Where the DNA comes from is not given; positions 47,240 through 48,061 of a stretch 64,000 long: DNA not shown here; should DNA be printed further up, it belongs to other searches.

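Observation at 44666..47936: GT4 glycosyltransferase plus five tandem paralogous Cys-pair lipoproteins in one packed operon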

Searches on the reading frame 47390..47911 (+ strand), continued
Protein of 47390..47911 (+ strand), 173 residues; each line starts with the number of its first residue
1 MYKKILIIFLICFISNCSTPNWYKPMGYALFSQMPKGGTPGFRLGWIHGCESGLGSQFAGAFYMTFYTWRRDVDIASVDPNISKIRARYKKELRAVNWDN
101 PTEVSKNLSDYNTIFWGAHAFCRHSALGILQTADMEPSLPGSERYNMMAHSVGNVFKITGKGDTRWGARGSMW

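Call 48: find_encoding_contigs(protein=P0227, flank=8000, max_places=1)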
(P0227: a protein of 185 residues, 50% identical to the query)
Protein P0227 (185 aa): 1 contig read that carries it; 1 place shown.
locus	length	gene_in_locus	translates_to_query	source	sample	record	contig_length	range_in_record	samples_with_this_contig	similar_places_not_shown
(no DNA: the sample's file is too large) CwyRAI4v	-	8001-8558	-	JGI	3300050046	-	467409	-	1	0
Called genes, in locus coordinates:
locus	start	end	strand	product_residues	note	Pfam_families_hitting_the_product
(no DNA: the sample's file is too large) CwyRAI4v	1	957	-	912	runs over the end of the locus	PF07517:SecA_DEAD, PF00270:DEAD (faint), PF01043:SecA_PP_bind, PF21090:P-loop_SecA, PF07516:SecA_SW, PF02810:SEC-C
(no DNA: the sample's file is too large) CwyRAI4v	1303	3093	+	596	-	PF07244:POTRA (faint), PF01103:Omp85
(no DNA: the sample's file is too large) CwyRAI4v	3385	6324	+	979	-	PF27051:TamB_N, PF04357:TamB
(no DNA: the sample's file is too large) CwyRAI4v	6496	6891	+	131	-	-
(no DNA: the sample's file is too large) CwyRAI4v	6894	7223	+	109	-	-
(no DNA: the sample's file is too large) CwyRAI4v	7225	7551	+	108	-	-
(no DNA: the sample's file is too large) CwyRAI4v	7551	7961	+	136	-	-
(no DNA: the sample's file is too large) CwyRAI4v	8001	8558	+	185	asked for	-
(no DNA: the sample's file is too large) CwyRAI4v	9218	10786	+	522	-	PF02321:OEP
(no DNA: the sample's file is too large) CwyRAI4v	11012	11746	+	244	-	-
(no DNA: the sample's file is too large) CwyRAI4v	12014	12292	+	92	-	PF00550:PP-binding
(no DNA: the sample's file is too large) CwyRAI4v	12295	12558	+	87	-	PF00550:PP-binding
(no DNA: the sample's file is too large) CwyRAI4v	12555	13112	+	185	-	-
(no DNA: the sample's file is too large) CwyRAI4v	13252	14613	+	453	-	PF00501:AMP-binding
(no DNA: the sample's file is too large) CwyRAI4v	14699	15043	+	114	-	PF22818:ApeI-like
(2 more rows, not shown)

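Call 49: find_encoding_contigs(protein=P0252, flank=8000, max_places=1)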
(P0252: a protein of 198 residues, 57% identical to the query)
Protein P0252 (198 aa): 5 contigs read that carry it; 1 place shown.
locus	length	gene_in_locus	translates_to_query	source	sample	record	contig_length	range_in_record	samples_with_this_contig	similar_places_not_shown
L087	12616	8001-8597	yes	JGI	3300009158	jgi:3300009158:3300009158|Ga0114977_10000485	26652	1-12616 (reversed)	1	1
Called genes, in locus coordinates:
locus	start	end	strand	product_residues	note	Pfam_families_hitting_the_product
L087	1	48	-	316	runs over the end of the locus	PF00056:Ldh_1_N, PF02866:Ldh_1_C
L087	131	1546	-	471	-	PF07498:Rho_N, PF07497:Rho_RNA_bind, PF00006:ATP-synt_ab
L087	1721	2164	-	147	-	PF03653:UPF0093, PF05425:CopD (weak)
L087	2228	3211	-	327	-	PF00762:Ferrochelatase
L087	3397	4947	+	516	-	PF02142:MGS, PF01808:AICARFT_IMPCHas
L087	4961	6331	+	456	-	PF04185:Phosphoesterase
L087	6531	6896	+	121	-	-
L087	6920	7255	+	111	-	-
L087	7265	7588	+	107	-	-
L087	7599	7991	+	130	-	-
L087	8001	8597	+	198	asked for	-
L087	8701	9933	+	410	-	PF01960:ArgJ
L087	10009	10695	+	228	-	PF01311:Bac_export_1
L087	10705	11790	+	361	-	PF01312:Bac_export_2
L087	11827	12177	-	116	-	-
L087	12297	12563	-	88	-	PF01713:Smr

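Call 50: find_encoding_contigs(protein=P0229, flank=8000, max_places=1)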
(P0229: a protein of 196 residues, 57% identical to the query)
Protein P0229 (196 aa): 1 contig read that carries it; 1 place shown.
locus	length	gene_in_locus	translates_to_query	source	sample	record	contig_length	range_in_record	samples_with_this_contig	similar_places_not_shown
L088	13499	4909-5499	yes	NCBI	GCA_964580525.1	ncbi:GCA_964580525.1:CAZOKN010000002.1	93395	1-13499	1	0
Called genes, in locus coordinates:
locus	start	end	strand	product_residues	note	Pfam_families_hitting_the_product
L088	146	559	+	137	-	PF09694:Gcw_chp, PF13609:Porin_4 (weak)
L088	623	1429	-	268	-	PF02673:BacA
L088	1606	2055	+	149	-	PF00460:Flg_bb_rod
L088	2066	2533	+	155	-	PF00460:Flg_bb_rod (weak)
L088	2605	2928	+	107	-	PF02049:FliE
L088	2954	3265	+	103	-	PF01313:Bac_export_3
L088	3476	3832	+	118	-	-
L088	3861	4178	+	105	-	-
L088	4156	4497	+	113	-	-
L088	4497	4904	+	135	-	-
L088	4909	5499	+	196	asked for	-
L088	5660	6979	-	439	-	PF00493:MCM (faint), PF05496:RuvB_N (faint), PF00004:AAA (weak), PF07728:AAA_5 (faint), PF07724:AAA_2, PF00004:AAA (weak)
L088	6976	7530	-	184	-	PF00227:Proteasome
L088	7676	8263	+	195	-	PF00475:IGPD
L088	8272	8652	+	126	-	PF10947:DUF2628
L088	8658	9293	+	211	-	PF00117:GATase, PF01174:SNO (faint)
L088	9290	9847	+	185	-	PF00583:Acetyltransf_1, PF13673:Acetyltransf_10, PF13508:Acetyltransf_7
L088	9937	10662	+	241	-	PF00977:His_biosynth, PF01207:Dus (faint)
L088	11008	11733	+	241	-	PF00977:His_biosynth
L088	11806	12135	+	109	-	PF01503:PRA-PH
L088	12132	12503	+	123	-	PF11969:DcpS_C, PF01230:HIT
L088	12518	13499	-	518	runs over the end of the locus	PF02142:MGS, PF01808:AICARFT_IMPCHas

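Call 56: search_protein_families(library=pfam, proteins=[L006:7552-8958:+, L006:8958-9956:+, L074:10610-11965:+, L074:11962-12483:+, L074:12464-13183:+, L036:8572-9819:+, L036:10674-11114:+, L064:7237-8916:+, L064:8946-9596:+, L064:12922-15048:+], max_evalue=0.001)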
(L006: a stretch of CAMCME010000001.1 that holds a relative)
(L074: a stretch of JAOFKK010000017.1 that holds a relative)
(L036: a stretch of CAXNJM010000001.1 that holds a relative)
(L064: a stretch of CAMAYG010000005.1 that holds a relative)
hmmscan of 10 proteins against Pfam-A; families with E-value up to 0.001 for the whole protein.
L006:7552-8958:+ (468 aa): 5 families
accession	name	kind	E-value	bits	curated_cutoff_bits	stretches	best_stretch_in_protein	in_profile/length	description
PF03572.23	Peptidase_S41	-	3e-56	190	24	1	219-389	1-165/165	Peptidase family S41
PF13180.12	PDZ_2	-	5.3e-13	49.5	27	1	122-196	1-74/80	PDZ domain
PF17820.7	PDZ_6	-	2.3e-10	40.5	27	1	139-191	4-54/54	PDZ domain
PF00595.29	PDZ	-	9.7e-09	35.9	23.2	1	118-190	7-81/81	PDZ domain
PF22694.1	CtpB_N-like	-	1.4e-05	25.9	27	1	37-108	8-84/85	Activating protease CtpB N-terminal domain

L006:8958-9956:+ (332 aa): 6 families
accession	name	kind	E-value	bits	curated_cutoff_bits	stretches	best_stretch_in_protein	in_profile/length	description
PF00639.27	Rotamase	-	2.7e-14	54.4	21.7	1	202-281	16-96/97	PPIC-type PPIASE domain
PF13624.11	SurA_N_3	-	2.3e-13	50.7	27.2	1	7-159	9-161/162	SurA-like N-terminal domain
PF13616.12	Rotamase_3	-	6.5e-12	46.5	22.5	1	199-282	31-114/116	PPIC-type PPIASE domain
PF09312.16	SurA_N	-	1.3e-10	41.9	30.8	1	46-159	4-117/118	SurA N-terminal domain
PF13145.12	Rotamase_2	-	2.5e-09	38.4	27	1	170-285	1-110/121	PPIC-type PPIASE domain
PF13623.11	SurA_N_2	-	2.7e-07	31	28.5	1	14-124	12-125/145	SurA-like N-terminal domain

L074:10610-11965:+ (451 aa): 3 families
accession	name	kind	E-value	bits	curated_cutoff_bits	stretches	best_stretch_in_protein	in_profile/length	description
PF01769.21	MgtE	-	1.8e-28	99.7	27.6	1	323-445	1-124/125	Divalent cation transporter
PF03448.22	MgtE_N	-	9.7e-14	52.2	25.9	1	37-137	1-102/102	MgtE intracellular N domain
PF00571.33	CBS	-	2.9e-09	37.6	24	1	209-258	6-55/57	CBS domain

L074:11962-12483:+ (173 aa): 1 family
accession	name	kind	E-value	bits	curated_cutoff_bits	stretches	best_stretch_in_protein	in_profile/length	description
PF03968.19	LptD_N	-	3.8e-12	46.9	20.4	1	28-137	1-111/113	LptA/(LptD N-terminal domain) LPS transport protein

L074:12464-13183:+ (239 aa): 4 families
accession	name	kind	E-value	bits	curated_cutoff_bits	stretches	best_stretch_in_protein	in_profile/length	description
PF00005.33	ABC_tran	-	5.4e-37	127.9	25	1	20-165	2-137/137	ABC transporter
PF13304.12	AAA_21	-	2e-07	31.9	27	1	87-195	195-299/304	AAA domain, putative AbiEii toxin, Type IV TA system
PF02463.25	SMC_N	-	1.2e-06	28.6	40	0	85-210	95-212/220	RecF/RecN/SMC N terminal domain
PF12399.14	BCA_ABC_TP_C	-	0.00078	19.4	25.5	0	215-238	3-26/27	Branched-chain amino acid ATP-binding cassette transporter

L036:8572-9819:+ (415 aa): 6 families
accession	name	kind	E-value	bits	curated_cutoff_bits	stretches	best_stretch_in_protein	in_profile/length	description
PF17785.7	PUA_3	-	6.1e-20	71.2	22.6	1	19-83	1-63/64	PUA-like domain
PF10672.15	Methyltrans_SAM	-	9.7e-19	68.1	27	1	195-370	80-250/286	S-adenosylmethionine-dependent methyltransferase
PF03602.21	Cons_hypoth95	-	1.4e-10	41.6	24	1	237-327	40-127/182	Conserved hypothetical protein 95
PF13847.12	Methyltransf_31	-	7.3e-07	29.4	27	1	238-365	3-118/145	Methyltransferase domain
PF05175.20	MTS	-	8.5e-05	22.7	23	1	241-367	34-148/170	Methyltransferase small domain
PF09445.16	Methyltransf_15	-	8.8e-05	22.6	22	1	241-321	3-80/165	RNA cap guanine-N2 methyltransferase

L036:10674-11114:+ (146 aa): 5 families
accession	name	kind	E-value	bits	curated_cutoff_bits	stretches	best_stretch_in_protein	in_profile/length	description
PF01381.28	HTH_3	-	2.8e-13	50.1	23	1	6-59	1-54/55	Helix-turn-helix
PF12844.13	HTH_19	-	6.4e-12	45.6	30.2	1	5-65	3-63/64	Helix-turn-helix domain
PF13560.12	HTH_31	-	2.3e-11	44.3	27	1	5-58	5-59/64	Helix-turn-helix domain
PF13443.12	HTH_26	-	1.6e-09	38.3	22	1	6-61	2-58/63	Cro/C1-type HTH DNA-binding domain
PF13413.12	HTH_25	-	9.1e-06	25.8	24.6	1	6-59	2-61/62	Helix-turn-helix domain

L064:7237-8916:+ (559 aa): 1 family
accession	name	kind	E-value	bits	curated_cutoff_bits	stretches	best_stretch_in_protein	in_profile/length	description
PF13475.11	DUF4116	-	2.8e-18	65.6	24.9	2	250-290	1-41/49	Domain of unknown function (DUF4116)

L064:8946-9596:+ (216 aa): 1 family
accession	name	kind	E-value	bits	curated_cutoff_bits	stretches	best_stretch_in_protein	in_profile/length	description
PF13578.12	Methyltransf_24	-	0.0001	23.6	26.3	1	56-174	2-104/105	Methyltransferase domain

L064:12922-15048:+ (708 aa): 2 families
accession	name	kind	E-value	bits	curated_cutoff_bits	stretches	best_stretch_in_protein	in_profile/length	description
PF16327.10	CcmF_C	-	1.6e-51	175.9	28.7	1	358-693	3-319/323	Cytochrome c-type biogenesis protein CcmF C-terminal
PF01578.25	Cytochrom_C_asm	-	3e-32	112.4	29.9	1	121-338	1-210/212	Cytochrome C assembly protein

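Call 67: find_homologous_proteins(query=L081:8732-10054:-, max_evalue=1e-30)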
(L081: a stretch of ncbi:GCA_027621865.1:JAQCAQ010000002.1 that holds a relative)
Query L081:8732-10054:- (440 aa): 8000 proteins with E <= 1e-30 among 8000 candidates; the best 120 are listed.
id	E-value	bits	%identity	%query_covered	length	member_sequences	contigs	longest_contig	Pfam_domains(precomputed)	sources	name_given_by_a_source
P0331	1.6e-269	912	91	100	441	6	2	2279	PF18269.7,PF02874.30,PF00006.32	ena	-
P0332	2.6e-264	895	89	100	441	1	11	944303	PF18269.7,PF02874.30,PF00006.32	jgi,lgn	jgi:flagellum-specific ATP synthase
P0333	7.4e-262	887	87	100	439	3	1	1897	PF18269.7,PF02874.30,PF00006.32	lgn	-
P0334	9.0e-240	814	80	99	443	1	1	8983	PF18269.7,PF00006.32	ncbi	-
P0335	3.8e-238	809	80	100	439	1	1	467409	PF18269.7,PF02874.30,PF00006.32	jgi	jgi:flagellum-specific ATP synthase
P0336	2.8e-237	806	79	100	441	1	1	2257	PF18269.7,PF02874.30,PF00006.32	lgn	-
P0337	3.2e-237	806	80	100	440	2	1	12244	PF18269.7,PF02874.30,PF00006.32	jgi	jgi:flagellum-specific ATP synthase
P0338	1.1e-234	797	77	100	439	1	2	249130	PF18269.7,PF02874.30,PF00006.32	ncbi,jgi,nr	ncbi:MAG: fliI [Rickettsiaceae bacterium]|jgi:flagellum-specific ATP synthase|nr:fliI [Rickettsiacea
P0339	1.8e-233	793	76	100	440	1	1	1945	PF18269.7,PF02874.30,PF00006.32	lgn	-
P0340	4.9e-231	785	76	100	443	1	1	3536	PF18269.7,PF02874.30,PF00006.32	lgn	-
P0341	1.2e-228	777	80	96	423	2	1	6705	PF18269.7,PF02874.30,PF00006.32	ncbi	-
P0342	8.4e-227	771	77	100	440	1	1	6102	PF18269.7,PF00006.32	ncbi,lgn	-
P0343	1.8e-226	770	74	100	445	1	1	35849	PF18269.7,PF02874.30,PF00006.32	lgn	-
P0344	4.6e-225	766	76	100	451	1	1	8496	PF18269.7,PF00006.32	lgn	-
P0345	6.5e-224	762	74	100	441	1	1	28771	PF18269.7,PF02874.30,PF00006.32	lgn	-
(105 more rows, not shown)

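Call 69: find_encoding_contigs(protein=P0237, flank=6000, max_places=1)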
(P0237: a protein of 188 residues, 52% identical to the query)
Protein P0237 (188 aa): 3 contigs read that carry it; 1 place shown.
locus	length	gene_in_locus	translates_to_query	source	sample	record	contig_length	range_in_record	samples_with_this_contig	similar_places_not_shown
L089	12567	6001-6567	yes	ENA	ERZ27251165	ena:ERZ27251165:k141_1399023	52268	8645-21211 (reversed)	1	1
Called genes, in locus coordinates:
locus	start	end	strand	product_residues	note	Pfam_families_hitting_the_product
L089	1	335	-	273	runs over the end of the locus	PF01063:Aminotran_4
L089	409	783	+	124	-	PF02152:FolB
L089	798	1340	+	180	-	PF01288:HPPK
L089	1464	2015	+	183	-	PF08712:Nfu_N, PF01106:NifU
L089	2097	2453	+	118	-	PF01152:Bac_globin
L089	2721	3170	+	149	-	PF00460:Flg_bb_rod (weak)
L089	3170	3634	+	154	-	PF06429:Flg_bbr_C (weak)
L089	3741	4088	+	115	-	PF02049:FliE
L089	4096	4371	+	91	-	PF01313:Bac_export_3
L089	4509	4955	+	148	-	-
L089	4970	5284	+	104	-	-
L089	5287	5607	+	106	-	-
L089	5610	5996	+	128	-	-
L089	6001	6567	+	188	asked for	-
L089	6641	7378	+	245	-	PF12796:Ank_2 (weak)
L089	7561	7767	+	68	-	-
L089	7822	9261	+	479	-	PF00199:Catalase, PF06628:Catalase-rel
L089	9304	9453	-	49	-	-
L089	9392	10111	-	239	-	PF07963:N_methyl (weak)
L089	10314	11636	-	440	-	PF02874:ATP-synt_ab_N (weak), PF00006:ATP-synt_ab, PF18269:T3SS_ATPase_C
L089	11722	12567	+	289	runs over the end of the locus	PF07963:N_methyl (weak)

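Call 70: find_encoding_contigs(protein=P0242, flank=6000, max_places=1)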
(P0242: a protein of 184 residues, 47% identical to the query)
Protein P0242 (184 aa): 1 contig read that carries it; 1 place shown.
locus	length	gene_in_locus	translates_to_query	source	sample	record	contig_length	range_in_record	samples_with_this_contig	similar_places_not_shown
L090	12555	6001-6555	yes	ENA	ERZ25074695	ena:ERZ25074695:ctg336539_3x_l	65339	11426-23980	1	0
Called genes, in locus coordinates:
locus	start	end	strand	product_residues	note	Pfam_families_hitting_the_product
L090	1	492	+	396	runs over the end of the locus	PF00108:Thiolase_N, PF02803:Thiolase_C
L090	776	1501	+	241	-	PF00106:adh_short, PF01370:Epimerase (weak), PF08659:KR, PF13460:NAD_binding_10, PF13561:adh_short_C2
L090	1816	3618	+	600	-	PF00009:GTP_EFTU, PF01926:MMR_HSR1 (weak), PF00071:Ras (weak), PF03144:GTP_EFTU_D2, PF14492:EFG_III (weak), PF00679:EFG_C, PF06421:LepA_C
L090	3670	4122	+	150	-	PF04364:DNA_pol3_chi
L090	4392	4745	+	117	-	-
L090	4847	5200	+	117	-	-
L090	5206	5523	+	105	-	-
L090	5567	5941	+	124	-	-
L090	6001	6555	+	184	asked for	-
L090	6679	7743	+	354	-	PF01180:DHO_dh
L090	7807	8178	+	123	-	PF00830:Ribosomal_L28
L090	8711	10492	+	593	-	PF00664:ABC_membrane, PF00005:ABC_tran, PF02463:SMC_N (weak)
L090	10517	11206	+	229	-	PF04028:DUF374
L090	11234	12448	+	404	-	PF01960:ArgJ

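Call 71: find_encoding_contigs(protein=P0256, flank=6000, max_places=1)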
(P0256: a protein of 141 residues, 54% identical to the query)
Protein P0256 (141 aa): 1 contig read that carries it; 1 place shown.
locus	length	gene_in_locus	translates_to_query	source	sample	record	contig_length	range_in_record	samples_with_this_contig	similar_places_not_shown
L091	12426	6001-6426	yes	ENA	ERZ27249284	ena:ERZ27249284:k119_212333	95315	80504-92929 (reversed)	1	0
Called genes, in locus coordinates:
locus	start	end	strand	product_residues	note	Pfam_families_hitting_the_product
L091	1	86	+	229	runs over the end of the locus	-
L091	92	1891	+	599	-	PF01807:Zn_ribbon_DnaG, PF08275:DNAG_N, PF01751:Toprim, PF13155:Toprim_2, PF13662:Toprim_4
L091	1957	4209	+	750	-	PF03979:Sigma70_r1_1, PF00140:Sigma70_r1_2, PF04546:Sigma70_ner, PF04542:Sigma70_r2, PF04539:Sigma70_r3, PF04545:Sigma70_r4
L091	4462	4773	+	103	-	-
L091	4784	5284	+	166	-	-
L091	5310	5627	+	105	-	-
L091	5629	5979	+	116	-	-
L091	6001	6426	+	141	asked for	-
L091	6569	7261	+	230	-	PF06750:A24_N_bact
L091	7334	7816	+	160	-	PF09832:DUF2059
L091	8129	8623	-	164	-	-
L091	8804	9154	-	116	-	PF01883:FeS_assembly_P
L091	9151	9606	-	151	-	PF01592:NifU_N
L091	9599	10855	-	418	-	PF00155:Aminotran_1_2, PF00266:Aminotran_5, PF01053:Cys_Met_Meta_PP (weak)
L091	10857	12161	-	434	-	PF19295:SufBD_N, PF01458:SUFBD_core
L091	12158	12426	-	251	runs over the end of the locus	PF00005:ABC_tran, PF02463:SMC_N (faint)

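Call 72: find_encoding_contigs(protein=P0276, flank=6000, max_places=1)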
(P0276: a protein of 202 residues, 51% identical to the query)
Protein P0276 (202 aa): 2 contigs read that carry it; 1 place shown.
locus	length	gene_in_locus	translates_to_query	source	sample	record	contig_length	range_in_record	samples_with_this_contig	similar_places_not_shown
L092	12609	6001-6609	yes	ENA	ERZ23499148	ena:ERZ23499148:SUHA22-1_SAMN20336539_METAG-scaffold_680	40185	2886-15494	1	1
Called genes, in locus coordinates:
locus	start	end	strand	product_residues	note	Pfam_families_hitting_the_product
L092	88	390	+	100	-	-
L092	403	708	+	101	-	-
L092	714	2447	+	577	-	PF00239:Resolvase, PF13408:Zn_ribbon_recom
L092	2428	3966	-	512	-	PF02541:Ppx-GppA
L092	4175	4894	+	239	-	-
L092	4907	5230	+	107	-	-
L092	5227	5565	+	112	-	-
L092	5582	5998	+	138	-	-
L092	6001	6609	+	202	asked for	-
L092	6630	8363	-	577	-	PF00361:Proton_antipo_M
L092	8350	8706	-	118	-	-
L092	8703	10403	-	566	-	PF00662:Proton_antipo_N (weak), PF00361:Proton_antipo_M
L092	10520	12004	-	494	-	PF00361:Proton_antipo_M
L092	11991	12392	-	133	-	PF00420:Oxidored_q2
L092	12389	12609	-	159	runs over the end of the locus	PF04039:MnhB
